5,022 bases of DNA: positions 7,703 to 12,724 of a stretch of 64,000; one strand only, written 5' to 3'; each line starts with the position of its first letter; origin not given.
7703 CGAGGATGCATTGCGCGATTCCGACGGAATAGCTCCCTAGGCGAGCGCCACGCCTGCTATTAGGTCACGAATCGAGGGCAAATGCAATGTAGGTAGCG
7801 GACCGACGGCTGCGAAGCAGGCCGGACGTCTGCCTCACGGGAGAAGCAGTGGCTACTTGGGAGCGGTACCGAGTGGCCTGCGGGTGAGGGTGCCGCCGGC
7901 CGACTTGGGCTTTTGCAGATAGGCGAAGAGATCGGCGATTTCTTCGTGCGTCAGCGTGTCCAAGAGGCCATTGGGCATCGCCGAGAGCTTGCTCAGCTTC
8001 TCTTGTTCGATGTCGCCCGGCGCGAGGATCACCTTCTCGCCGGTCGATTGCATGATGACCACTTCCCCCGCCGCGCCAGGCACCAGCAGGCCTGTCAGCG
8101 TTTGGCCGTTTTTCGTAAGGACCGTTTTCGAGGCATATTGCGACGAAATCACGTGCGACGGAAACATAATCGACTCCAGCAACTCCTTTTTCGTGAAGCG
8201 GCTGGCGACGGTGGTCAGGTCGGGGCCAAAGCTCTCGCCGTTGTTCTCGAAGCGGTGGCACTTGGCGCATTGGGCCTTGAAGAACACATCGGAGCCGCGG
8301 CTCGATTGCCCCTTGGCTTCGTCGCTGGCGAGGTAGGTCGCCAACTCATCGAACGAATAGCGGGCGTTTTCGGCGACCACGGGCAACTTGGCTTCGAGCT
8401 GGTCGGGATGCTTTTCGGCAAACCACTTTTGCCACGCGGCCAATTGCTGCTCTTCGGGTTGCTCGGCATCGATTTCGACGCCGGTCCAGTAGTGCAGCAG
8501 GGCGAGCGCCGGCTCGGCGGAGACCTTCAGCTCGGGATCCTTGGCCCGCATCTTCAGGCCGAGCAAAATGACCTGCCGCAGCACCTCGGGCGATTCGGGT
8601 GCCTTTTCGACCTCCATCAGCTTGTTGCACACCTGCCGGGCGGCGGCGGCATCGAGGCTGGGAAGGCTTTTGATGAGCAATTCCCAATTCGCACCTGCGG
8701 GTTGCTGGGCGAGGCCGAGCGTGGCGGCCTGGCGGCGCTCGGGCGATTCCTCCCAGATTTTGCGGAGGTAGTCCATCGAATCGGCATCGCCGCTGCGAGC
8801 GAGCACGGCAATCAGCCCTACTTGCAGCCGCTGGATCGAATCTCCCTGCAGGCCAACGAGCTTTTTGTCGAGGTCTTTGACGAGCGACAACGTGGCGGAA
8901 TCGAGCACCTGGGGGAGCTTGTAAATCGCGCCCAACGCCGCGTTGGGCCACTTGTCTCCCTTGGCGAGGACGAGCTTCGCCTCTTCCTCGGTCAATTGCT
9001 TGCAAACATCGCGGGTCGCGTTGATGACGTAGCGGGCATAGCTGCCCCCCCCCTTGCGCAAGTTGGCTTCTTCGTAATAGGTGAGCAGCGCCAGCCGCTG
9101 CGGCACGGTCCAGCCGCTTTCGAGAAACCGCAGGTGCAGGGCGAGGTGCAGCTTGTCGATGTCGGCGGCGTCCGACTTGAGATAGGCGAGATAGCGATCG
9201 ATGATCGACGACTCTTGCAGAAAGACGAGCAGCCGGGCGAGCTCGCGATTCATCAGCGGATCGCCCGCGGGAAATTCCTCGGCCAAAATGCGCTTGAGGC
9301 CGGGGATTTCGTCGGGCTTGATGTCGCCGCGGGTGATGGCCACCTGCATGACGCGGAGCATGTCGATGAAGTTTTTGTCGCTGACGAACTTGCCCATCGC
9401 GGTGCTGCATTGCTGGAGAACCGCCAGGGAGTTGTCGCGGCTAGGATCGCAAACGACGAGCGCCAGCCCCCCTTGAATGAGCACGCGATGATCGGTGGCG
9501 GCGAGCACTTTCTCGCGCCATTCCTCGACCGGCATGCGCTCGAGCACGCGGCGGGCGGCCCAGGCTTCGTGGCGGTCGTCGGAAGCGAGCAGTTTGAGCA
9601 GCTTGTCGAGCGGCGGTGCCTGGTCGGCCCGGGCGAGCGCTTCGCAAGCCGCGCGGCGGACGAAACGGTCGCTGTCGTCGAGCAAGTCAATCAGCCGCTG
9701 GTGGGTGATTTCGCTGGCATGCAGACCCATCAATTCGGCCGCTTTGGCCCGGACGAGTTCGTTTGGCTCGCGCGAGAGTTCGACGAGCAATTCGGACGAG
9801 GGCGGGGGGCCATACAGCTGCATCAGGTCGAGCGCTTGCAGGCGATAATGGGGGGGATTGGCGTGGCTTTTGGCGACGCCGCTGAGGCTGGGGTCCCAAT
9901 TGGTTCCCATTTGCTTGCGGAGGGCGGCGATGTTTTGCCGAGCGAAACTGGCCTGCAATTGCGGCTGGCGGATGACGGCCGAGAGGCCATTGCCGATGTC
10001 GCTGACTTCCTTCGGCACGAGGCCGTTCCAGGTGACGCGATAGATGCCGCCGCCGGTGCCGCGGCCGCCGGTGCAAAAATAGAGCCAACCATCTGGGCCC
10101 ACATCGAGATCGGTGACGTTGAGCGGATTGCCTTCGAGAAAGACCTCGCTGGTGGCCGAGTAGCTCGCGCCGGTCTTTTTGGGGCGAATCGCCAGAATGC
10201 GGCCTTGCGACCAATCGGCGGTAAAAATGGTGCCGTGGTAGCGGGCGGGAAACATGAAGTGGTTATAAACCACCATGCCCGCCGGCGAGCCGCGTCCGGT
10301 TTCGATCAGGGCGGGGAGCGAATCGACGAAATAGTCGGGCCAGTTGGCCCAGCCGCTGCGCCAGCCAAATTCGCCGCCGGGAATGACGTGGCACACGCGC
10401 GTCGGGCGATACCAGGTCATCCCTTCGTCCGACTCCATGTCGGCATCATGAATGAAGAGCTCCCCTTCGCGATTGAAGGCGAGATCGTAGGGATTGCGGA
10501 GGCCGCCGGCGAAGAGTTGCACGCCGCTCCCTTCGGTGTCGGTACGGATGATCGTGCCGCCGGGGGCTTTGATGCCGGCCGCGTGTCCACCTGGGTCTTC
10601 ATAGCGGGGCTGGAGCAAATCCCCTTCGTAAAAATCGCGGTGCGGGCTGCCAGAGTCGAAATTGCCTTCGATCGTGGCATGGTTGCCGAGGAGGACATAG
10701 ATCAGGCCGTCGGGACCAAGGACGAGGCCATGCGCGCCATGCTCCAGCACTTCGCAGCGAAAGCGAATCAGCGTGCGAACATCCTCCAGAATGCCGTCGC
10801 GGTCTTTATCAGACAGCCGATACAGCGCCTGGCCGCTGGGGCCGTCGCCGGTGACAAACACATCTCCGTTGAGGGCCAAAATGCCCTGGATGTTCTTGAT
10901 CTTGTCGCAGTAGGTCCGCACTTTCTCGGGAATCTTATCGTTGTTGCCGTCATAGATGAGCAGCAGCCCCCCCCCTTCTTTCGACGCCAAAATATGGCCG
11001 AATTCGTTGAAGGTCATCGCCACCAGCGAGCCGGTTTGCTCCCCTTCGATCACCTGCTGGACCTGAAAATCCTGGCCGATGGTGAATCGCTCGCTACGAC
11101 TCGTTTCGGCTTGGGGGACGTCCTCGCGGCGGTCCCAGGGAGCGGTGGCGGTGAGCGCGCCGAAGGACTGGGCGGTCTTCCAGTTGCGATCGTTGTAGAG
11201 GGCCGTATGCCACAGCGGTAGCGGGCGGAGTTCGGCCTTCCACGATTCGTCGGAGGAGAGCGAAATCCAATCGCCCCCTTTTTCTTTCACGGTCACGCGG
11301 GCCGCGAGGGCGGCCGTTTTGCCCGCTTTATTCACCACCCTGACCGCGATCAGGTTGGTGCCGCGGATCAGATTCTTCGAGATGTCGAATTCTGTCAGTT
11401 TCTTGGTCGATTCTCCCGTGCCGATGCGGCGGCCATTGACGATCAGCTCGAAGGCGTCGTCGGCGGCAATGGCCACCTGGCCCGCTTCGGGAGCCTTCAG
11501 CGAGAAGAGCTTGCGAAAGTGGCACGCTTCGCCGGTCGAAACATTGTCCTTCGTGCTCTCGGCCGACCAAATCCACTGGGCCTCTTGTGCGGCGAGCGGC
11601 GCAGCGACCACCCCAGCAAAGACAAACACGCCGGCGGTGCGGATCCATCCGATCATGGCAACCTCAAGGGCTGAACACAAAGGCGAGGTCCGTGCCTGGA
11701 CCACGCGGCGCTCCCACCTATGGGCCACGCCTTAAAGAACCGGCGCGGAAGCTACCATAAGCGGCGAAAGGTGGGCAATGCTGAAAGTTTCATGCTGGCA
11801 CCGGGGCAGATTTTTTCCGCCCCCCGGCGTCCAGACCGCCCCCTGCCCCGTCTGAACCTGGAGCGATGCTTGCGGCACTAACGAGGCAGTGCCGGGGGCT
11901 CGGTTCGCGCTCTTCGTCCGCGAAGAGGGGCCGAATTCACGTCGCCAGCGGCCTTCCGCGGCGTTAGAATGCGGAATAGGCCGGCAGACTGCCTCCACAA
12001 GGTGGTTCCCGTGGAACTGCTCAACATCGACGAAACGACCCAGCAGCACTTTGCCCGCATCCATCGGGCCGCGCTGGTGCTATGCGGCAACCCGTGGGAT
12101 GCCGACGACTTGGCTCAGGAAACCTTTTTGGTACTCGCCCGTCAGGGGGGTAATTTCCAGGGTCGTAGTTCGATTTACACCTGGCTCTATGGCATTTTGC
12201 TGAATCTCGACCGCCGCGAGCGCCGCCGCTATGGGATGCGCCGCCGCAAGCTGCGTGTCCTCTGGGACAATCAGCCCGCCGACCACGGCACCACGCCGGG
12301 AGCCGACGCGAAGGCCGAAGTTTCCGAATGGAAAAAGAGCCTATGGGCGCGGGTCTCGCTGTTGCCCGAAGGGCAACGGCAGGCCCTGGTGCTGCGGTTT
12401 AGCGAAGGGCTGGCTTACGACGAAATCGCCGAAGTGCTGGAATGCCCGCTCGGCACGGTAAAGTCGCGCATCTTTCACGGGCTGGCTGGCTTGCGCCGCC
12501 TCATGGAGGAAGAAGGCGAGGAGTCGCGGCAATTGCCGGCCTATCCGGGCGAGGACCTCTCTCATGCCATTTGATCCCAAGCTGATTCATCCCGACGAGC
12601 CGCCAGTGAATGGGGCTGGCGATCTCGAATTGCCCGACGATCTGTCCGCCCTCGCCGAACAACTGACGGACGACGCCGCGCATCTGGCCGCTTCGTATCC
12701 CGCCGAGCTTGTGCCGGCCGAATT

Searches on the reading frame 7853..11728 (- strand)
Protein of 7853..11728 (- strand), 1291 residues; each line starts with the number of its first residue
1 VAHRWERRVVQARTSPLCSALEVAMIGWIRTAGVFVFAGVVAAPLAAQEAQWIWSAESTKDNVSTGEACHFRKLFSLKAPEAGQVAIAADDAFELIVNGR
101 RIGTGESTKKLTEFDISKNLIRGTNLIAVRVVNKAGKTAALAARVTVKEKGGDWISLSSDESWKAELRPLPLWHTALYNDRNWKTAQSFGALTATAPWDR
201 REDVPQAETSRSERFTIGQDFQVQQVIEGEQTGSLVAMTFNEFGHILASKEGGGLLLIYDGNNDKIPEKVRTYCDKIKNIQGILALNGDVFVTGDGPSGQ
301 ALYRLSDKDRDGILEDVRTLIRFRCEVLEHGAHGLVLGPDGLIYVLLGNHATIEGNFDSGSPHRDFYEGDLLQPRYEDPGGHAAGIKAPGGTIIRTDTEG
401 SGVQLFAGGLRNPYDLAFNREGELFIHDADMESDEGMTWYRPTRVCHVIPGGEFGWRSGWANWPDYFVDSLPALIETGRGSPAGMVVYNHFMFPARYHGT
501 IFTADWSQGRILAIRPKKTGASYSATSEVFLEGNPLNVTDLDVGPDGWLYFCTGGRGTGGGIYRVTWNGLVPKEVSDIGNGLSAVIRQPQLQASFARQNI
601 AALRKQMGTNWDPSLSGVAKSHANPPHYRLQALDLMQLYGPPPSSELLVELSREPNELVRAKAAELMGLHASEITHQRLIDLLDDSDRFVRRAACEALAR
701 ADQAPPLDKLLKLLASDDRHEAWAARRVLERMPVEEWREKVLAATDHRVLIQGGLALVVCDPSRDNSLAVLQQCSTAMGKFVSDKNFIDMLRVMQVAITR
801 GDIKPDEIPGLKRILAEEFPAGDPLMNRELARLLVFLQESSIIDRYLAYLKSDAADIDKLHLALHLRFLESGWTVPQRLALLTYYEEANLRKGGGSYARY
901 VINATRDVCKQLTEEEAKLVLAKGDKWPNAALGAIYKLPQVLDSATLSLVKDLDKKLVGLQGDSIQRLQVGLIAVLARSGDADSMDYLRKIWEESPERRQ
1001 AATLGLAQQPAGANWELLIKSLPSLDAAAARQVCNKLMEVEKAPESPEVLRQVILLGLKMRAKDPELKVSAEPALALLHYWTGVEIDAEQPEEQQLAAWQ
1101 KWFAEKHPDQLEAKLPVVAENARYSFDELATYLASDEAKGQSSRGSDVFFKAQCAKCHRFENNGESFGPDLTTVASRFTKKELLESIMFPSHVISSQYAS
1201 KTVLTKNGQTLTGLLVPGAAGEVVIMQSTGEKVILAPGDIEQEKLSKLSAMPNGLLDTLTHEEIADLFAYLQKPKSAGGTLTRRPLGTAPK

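Call 43: search_protein_families(library=pfam, proteins=[window:7853-11728:-], max_evalue=0.0001)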
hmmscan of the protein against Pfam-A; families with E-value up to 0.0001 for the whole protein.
window:7853-11728:- (1291 aa): 3 families
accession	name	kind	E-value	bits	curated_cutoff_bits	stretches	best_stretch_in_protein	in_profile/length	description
PF13646.12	HEAT_2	-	7.4e-12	45.8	27.7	1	646-729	3-87/88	HEAT repeats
PF00034.26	Cytochrom_C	-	5.3e-09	37.7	21.3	1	1143-1189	2-48/90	Cytochrome c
PF23500.1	DUF7133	-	2.5e-07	30.8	27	1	250-351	56-154/385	Domain of unknown function (DUF7133)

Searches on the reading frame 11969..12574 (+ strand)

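Call 43: search_protein_families(library=pfam, proteins=[window:11969-12574:+], max_evalue=0.0001)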
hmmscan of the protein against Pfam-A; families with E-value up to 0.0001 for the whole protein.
window:11969-12574:+ (201 aa): 3 families
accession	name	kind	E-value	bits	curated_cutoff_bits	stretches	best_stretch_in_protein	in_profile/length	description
PF08281.18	Sigma70_r4_2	-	4.8e-14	52.2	25.7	1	124-173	3-52/54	Sigma-70, region 4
PF04545.22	Sigma70_r4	-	8.1e-11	41.7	24.1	1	132-176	5-49/50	Sigma-70, region 4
PF04542.20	Sigma70_r2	-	2.3e-10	40.6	24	1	26-87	4-67/71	Sigma-70 region 2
